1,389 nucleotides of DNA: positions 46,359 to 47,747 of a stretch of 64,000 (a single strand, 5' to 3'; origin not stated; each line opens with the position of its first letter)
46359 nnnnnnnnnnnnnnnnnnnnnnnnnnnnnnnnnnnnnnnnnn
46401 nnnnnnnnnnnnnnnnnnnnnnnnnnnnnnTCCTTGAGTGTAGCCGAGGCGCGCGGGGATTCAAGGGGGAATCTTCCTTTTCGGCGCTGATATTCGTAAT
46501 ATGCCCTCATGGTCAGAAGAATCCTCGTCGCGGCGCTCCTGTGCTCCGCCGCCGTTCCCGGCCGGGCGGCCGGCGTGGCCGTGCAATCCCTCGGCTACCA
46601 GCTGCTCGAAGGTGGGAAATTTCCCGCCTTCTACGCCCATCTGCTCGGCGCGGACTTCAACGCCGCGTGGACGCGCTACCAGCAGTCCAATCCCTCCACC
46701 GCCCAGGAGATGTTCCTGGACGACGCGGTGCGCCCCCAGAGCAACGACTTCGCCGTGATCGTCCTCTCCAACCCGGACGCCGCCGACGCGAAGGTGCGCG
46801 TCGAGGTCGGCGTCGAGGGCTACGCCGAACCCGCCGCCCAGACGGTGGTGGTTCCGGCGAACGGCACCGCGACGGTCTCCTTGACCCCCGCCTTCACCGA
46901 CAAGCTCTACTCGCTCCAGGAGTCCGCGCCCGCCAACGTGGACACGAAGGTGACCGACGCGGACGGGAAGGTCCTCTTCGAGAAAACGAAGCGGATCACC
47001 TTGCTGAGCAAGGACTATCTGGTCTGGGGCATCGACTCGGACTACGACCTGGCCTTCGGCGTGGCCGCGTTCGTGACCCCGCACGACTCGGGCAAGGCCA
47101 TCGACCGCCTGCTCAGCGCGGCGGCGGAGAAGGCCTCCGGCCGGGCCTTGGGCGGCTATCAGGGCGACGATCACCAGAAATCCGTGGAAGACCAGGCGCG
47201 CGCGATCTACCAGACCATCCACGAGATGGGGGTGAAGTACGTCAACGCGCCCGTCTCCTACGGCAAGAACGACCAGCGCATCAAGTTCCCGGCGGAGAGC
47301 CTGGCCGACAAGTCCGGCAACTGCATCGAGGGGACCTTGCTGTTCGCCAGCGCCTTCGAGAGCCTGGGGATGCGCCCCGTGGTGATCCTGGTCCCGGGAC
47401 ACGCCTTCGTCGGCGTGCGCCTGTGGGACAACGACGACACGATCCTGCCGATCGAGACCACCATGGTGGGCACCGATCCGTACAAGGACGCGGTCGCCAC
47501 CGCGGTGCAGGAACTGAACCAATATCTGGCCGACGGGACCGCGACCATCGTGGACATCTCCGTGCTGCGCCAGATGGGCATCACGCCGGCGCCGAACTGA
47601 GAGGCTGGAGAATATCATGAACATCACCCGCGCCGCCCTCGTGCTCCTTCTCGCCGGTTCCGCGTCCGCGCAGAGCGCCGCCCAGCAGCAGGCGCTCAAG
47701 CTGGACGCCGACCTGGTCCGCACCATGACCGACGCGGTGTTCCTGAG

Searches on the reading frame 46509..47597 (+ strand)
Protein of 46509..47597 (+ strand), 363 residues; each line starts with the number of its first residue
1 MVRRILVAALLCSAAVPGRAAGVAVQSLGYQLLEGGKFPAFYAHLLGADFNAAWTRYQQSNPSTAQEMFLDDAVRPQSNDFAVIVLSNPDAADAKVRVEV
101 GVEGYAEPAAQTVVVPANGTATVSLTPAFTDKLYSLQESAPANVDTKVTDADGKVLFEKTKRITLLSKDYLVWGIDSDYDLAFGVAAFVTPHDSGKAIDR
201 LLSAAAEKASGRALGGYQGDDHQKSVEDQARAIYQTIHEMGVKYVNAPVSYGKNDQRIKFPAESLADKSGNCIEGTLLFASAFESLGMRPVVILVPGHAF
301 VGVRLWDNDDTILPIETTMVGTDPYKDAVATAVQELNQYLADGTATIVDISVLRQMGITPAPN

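Call 24: search_protein_families(library=pfam, proteins=[window:46509-47597:+], max_evalue=1)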
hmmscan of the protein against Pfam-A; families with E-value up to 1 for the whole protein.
window:46509-47597:+ (363 aa): 3 families
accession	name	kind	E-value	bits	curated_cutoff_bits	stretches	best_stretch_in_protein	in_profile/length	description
PF18986.5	DUF5719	-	0.013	15.1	26.2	1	82-126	66-112/319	Family of unknown function (DUF5719)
PF01841.26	Transglut_core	-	0.016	15.9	23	1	223-288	11-70/108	Transglutaminase-like superfamily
PF00903.31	Glyoxalase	-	0.069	14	20.6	0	226-274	77-120/121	Glyoxalase/Bleomycin resistance protein/Dioxygenase superfamily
